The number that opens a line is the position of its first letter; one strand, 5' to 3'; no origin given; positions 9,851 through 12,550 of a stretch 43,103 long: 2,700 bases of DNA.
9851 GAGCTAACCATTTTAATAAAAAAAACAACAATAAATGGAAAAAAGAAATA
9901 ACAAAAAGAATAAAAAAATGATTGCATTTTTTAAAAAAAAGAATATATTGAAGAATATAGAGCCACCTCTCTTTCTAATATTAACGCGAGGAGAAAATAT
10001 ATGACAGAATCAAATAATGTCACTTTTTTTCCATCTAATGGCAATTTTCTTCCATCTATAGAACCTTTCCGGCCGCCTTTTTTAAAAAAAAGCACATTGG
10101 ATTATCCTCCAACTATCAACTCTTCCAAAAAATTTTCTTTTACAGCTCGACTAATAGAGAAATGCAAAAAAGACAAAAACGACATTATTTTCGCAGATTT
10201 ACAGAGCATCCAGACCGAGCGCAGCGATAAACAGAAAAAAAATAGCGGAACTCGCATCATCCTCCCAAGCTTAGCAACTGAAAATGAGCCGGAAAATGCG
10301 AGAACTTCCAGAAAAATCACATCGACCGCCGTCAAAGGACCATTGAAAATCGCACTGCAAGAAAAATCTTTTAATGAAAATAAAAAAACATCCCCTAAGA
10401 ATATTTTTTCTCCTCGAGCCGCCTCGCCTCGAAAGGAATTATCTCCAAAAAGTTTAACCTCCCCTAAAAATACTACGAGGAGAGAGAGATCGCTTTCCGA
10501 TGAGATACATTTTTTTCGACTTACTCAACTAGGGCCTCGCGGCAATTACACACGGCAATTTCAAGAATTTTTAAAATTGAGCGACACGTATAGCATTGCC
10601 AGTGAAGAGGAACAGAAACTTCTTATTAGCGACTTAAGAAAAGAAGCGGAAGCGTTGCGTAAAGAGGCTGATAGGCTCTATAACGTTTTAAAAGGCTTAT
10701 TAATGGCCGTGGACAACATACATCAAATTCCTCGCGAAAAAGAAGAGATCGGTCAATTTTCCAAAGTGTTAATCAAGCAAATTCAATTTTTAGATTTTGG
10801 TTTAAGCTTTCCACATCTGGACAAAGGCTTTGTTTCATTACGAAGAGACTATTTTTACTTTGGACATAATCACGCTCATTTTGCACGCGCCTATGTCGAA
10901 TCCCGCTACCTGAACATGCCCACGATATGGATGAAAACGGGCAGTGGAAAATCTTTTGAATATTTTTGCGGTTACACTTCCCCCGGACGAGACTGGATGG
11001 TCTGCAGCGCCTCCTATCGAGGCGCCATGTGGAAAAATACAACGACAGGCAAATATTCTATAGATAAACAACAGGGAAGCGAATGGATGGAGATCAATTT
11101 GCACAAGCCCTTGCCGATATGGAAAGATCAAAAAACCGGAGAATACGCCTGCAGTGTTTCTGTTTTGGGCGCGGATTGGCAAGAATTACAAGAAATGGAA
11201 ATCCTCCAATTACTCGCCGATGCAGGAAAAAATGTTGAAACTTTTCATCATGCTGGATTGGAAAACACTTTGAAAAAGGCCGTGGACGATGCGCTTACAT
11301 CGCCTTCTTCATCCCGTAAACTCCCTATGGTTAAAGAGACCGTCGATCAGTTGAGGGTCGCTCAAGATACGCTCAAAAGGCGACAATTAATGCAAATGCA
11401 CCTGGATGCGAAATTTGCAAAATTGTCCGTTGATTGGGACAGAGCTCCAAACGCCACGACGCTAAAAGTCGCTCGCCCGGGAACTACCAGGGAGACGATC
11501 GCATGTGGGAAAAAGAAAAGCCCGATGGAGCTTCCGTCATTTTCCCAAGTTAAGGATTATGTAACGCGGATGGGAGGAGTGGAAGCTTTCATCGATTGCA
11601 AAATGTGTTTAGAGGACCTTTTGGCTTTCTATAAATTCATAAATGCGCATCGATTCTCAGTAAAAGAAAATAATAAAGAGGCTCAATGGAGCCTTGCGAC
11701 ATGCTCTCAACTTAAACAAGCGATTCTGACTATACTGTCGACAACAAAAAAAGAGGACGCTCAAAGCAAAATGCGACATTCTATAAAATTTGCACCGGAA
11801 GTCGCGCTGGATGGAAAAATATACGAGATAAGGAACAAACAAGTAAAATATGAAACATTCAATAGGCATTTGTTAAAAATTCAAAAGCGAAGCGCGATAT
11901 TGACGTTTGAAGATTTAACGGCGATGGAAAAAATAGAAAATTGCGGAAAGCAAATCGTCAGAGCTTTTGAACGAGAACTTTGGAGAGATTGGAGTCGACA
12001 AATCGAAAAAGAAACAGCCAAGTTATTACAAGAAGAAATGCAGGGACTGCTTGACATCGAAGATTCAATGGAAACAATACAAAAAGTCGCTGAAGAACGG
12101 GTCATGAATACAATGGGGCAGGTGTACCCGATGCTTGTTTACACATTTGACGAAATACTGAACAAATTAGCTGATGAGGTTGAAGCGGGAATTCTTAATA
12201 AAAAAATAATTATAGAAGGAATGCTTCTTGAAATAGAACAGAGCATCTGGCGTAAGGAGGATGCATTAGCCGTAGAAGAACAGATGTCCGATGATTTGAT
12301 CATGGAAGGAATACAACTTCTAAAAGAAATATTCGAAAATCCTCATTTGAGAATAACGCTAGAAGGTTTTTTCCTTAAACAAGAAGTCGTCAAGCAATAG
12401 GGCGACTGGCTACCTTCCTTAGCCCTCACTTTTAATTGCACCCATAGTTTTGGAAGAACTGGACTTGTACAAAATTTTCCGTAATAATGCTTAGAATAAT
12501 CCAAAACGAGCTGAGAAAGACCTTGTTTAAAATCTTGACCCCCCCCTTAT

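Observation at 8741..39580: A modular family of giant palindromic elements fills most of the long intergenic gaps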

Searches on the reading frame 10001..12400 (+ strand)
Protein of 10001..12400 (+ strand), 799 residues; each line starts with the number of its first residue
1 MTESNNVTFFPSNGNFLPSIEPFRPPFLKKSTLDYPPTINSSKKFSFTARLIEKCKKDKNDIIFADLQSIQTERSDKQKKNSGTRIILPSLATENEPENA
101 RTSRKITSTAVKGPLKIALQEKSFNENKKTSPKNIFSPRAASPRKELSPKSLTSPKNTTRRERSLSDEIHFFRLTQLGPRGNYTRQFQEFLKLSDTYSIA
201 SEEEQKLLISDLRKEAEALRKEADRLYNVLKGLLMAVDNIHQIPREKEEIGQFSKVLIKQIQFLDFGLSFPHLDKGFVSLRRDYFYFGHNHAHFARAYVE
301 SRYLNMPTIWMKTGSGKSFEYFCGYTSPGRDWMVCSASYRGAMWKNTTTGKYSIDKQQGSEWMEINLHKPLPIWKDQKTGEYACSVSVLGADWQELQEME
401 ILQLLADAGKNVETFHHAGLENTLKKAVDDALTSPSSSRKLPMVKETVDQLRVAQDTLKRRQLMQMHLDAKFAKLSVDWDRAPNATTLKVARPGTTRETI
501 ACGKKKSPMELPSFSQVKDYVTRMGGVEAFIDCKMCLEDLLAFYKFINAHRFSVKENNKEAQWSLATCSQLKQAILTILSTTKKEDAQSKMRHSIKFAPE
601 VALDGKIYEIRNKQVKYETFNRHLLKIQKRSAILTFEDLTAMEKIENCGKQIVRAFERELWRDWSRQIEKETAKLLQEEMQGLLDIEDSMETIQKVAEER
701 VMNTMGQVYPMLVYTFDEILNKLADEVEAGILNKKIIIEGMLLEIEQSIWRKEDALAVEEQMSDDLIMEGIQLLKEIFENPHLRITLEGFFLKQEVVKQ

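Call 9: search_protein_families(library=pfam, proteins=[window:10001-12400:+])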
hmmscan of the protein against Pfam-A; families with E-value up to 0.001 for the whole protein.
window:10001-12400:+ (799 aa): 0 families

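Call 79: search_protein_families(library=ncbifam, proteins=[window:10001-12400:+], max_evalue=0.01)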
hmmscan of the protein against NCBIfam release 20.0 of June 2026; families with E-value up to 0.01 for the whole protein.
window:10001-12400:+ (799 aa): 0 families
